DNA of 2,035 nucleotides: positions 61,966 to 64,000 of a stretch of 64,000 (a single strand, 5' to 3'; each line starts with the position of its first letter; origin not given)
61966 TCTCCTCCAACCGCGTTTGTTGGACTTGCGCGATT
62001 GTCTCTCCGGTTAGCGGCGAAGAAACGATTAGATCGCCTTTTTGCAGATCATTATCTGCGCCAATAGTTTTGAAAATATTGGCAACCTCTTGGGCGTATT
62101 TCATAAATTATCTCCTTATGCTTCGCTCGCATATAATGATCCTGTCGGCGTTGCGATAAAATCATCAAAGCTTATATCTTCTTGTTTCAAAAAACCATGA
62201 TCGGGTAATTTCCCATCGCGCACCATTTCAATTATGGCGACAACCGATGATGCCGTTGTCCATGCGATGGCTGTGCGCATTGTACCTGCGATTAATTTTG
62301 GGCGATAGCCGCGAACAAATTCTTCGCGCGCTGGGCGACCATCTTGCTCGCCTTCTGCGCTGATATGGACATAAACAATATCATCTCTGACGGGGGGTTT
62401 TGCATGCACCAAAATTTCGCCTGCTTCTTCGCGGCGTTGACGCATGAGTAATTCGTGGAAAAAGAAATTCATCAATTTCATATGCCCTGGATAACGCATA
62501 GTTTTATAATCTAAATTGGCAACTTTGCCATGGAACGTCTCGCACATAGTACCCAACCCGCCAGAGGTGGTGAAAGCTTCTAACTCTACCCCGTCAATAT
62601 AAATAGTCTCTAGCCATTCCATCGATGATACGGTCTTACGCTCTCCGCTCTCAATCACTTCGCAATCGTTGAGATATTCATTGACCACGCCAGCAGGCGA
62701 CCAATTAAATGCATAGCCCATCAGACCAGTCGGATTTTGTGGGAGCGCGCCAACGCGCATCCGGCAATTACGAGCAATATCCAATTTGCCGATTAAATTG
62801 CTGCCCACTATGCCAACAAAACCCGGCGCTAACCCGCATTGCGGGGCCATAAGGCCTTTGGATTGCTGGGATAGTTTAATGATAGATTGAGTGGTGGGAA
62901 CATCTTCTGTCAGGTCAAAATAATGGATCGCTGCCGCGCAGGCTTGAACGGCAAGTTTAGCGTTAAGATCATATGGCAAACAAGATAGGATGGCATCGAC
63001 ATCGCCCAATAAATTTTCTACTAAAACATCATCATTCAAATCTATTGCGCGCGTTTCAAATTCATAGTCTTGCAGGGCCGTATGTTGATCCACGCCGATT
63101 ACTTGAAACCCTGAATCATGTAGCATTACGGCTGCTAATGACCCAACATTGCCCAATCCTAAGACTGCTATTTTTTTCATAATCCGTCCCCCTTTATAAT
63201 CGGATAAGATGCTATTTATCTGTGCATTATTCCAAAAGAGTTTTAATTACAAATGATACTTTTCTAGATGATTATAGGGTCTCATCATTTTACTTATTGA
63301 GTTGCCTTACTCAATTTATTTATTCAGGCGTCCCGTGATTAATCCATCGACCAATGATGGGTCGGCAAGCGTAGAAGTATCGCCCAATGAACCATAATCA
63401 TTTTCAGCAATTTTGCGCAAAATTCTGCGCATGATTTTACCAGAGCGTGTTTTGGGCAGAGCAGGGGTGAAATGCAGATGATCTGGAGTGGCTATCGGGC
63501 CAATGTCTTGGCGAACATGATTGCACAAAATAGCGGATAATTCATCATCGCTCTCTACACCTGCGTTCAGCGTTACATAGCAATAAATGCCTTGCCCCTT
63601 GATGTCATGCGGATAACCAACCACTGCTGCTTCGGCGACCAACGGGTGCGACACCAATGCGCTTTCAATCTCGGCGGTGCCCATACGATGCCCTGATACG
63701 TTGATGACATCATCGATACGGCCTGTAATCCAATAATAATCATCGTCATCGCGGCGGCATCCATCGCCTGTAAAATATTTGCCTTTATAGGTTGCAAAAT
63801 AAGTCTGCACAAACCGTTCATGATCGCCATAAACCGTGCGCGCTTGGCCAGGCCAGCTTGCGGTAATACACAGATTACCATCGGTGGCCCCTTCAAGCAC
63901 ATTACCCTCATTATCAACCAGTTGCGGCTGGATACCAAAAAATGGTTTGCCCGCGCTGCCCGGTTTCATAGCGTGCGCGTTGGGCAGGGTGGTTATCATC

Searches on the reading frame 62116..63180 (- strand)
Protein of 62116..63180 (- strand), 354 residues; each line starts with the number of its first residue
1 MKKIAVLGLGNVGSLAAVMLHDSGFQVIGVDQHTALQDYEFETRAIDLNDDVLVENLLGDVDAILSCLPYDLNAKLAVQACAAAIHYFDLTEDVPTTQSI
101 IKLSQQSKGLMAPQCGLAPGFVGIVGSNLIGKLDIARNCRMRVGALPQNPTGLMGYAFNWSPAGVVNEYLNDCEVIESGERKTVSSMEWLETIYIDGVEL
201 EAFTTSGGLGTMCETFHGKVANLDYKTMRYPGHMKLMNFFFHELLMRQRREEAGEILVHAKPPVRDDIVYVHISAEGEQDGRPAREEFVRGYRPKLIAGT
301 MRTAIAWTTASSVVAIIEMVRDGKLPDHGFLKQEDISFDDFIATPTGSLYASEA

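Call 8: search_protein_families(library=pfam, proteins=[window:62116-63180:-])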
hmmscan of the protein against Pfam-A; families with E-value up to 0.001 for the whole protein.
window:62116-63180:- (354 aa): 5 families
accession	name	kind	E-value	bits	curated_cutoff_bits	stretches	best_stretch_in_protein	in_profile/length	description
PF16653.10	Sacchrp_dh_C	-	2.8e-19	70.7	31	1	116-340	1-250/265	Saccharopine dehydrogenase C-terminal domain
PF03435.24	Sacchrp_dh_NADP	-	5.2e-06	27.3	25.1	1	4-91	1-98/129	Saccharopine dehydrogenase NADP binding domain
PF02826.25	2-Hacid_dh_C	-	0.00012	22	25.1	1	2-71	37-102/178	D-isomer specific 2-hydroxyacid dehydrogenase, NAD binding domain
PF03721.20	UDPG_MGDP_dh_N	-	0.00018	21.6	27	1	2-33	1-32/187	UDP-glucose/GDP-mannose dehydrogenase family, NAD binding domain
PF02558.23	ApbA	-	0.00077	19.6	22.2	0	4-38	1-35/150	Ketopantoate reductase PanE/ApbA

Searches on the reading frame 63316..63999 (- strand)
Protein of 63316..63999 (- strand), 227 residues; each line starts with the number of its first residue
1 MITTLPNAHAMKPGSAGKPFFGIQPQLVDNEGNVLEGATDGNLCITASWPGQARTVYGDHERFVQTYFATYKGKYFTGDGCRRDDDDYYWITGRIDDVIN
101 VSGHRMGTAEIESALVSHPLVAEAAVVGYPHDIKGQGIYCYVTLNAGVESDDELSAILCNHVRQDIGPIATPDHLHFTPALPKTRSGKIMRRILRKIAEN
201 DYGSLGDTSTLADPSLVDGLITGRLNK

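Call 8: search_protein_families(library=pfam, proteins=[window:63316-63999:-])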
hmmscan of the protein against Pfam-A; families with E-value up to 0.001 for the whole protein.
window:63316-63999:- (227 aa): 1 family
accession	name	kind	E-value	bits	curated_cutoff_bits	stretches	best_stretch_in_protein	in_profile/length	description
PF13193.12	AMP-binding_C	-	4.5e-27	95.2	24.5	1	110-188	1-76/76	AMP-binding enzyme C-terminal domain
